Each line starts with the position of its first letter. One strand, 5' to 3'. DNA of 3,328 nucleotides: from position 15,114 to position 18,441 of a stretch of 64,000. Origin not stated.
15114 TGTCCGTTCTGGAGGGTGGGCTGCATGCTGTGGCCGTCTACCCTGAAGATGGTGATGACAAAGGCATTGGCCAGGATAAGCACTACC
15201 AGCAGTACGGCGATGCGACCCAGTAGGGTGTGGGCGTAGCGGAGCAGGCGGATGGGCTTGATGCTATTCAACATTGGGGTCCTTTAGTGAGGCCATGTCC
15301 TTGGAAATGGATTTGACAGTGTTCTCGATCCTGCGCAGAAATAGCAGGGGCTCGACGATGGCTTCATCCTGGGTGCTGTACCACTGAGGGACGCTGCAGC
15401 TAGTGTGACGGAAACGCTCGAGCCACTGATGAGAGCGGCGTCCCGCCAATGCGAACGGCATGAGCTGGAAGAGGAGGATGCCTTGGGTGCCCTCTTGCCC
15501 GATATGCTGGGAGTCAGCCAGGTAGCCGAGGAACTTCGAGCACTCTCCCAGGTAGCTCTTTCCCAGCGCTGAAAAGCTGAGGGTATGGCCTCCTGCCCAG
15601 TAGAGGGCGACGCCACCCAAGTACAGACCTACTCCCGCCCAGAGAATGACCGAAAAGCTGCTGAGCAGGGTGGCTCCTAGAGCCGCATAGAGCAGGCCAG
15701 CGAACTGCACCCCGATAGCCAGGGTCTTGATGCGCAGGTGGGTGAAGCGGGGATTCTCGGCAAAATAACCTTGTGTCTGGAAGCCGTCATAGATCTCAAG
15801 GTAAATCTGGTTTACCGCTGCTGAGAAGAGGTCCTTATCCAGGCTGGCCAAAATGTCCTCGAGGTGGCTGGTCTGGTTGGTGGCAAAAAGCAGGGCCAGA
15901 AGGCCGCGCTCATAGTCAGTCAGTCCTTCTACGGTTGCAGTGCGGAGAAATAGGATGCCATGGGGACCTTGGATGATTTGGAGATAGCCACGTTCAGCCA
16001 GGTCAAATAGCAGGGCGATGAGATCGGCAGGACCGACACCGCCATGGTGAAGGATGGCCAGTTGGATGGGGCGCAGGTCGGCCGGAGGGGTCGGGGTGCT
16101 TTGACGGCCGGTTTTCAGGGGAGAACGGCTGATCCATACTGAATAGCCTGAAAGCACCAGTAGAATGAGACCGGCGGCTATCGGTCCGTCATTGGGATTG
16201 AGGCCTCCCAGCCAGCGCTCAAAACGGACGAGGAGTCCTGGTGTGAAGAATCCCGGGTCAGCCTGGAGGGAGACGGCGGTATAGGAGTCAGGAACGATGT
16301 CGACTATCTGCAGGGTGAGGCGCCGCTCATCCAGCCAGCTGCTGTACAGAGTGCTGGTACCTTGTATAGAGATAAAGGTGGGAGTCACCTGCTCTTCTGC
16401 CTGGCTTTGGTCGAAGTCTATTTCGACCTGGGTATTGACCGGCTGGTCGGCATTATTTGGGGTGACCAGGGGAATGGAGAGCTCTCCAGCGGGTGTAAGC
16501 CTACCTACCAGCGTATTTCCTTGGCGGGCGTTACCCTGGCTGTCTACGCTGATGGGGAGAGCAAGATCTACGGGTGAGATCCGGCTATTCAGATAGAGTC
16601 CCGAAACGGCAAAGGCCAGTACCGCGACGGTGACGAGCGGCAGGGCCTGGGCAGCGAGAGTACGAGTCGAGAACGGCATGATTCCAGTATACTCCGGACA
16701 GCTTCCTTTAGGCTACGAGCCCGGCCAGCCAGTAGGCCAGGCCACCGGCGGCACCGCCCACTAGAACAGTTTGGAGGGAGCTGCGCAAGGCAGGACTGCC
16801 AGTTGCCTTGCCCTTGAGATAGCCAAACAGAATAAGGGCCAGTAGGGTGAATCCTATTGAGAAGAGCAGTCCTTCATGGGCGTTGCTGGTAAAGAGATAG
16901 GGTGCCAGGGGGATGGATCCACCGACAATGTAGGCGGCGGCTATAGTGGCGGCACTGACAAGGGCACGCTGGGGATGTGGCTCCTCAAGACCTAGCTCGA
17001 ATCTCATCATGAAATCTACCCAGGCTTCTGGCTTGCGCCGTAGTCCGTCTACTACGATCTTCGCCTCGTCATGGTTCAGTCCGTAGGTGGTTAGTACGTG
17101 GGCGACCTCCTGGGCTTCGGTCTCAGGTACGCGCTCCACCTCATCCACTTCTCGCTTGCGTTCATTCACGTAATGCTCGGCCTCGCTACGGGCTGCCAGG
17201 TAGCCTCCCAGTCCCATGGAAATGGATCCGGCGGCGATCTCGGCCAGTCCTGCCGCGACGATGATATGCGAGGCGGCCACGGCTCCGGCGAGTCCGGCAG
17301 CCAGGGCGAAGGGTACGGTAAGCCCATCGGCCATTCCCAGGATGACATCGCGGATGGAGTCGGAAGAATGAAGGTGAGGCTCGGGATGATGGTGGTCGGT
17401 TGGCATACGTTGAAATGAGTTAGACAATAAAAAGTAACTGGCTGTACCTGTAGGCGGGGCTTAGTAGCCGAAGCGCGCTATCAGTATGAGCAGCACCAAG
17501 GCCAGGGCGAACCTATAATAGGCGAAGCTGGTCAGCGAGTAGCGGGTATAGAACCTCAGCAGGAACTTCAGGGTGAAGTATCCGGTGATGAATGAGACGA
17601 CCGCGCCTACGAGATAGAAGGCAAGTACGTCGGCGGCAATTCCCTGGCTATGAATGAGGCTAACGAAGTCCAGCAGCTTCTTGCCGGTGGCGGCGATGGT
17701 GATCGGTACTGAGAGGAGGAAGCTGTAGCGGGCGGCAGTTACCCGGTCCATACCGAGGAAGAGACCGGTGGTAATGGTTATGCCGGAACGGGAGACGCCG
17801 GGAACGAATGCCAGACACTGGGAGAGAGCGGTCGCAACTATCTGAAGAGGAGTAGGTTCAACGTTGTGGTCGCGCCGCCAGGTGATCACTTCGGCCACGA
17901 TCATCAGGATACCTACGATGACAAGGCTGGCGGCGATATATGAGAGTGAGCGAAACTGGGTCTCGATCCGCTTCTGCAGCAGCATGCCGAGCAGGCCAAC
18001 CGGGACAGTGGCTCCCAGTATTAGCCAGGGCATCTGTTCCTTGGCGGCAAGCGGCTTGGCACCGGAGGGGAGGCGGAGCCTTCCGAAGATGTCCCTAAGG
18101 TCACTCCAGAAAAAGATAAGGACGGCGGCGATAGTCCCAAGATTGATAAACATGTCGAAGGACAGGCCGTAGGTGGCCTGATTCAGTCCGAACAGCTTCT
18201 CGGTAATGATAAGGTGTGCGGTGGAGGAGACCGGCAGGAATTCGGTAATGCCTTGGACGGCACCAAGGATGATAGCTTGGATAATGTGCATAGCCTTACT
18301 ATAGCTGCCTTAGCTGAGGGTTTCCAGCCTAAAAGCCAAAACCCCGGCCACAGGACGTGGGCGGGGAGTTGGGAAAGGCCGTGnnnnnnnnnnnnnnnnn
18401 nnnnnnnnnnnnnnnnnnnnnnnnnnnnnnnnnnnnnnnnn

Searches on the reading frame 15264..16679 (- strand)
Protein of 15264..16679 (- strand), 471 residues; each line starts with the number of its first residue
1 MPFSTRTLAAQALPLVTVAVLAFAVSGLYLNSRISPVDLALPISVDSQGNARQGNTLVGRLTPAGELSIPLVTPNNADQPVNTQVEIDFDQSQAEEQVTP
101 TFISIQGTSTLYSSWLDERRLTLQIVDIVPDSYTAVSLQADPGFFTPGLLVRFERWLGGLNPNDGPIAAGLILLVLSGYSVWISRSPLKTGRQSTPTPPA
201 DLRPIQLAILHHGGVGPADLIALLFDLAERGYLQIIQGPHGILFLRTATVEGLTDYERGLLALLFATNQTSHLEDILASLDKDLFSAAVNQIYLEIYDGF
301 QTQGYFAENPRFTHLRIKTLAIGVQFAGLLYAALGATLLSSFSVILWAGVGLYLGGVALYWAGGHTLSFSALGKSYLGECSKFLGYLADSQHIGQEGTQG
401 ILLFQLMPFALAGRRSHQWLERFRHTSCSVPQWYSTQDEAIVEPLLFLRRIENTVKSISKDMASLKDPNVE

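Call 9: search_protein_families(library=pfam, proteins=[window:15264-16679:-], max_evalue=0.001)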
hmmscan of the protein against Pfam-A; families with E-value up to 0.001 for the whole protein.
window:15264-16679:- (471 aa): 1 family
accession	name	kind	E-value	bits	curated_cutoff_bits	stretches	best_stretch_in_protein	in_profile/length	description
PF20990.2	DUF2207_C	-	4.5e-18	66.3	33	1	198-412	8-236/247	Predicted membrane protein (DUF2207) C-terminal domain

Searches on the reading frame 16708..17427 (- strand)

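Call 23: search_protein_families(library=pfam, proteins=[window:16708-17427:-], max_evalue=0.01)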
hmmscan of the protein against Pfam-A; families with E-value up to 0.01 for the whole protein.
window:16708-17427:- (239 aa): 1 family
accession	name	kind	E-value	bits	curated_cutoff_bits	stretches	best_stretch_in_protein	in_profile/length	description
PF01988.24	VIT1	-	2.2e-69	234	28.1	1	25-234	1-212/214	VIT family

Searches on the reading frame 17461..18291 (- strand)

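Call 72: search_protein_families(library=pfam, proteins=[window:17461-18291:-], max_evalue=0.001)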
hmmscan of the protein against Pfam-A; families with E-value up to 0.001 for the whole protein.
window:17461-18291:- (276 aa): 1 family
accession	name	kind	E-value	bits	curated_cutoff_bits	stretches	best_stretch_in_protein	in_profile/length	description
PF02673.24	BacA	-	2.7e-73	247.3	33.4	1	6-266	1-257/257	Bacitracin resistance protein BacA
